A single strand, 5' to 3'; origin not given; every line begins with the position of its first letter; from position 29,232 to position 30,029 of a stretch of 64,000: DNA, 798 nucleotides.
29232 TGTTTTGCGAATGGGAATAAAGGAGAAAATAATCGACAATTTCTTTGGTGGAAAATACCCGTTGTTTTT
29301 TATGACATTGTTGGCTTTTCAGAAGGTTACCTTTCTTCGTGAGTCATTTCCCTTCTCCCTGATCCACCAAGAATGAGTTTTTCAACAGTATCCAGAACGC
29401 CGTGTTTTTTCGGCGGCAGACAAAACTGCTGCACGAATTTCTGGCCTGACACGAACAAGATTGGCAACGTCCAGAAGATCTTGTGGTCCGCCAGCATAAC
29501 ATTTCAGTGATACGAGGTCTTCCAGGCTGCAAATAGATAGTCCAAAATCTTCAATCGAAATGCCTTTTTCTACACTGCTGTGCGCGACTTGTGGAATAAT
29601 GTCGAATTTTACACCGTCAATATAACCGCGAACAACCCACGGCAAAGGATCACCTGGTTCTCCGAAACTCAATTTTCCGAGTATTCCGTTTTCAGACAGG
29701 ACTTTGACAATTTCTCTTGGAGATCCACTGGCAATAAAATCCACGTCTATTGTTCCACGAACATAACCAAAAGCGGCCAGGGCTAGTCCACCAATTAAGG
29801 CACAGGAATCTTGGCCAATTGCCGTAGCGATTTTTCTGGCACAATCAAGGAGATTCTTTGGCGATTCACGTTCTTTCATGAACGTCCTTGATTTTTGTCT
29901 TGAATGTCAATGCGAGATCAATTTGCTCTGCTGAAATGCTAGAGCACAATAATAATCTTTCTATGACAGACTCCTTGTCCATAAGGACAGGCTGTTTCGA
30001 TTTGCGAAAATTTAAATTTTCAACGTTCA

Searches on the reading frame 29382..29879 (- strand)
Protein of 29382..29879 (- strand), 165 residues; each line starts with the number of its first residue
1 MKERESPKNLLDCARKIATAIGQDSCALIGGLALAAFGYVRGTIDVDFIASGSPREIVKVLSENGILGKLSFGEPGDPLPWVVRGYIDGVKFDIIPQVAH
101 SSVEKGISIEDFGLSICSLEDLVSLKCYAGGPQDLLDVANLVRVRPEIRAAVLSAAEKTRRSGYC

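Call 81: search_protein_families(library=pfam, proteins=[window:29382-29879:-], max_evalue=0.01)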
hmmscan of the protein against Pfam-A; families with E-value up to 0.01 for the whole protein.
window:29382-29879:- (165 aa): 1 family
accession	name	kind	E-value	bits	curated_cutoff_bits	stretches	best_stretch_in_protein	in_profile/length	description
PF19502.5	DUF6036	-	0.004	17.4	23.6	0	22-140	18-117/164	Nucleotidyltransferase of unknown function (DUF6036)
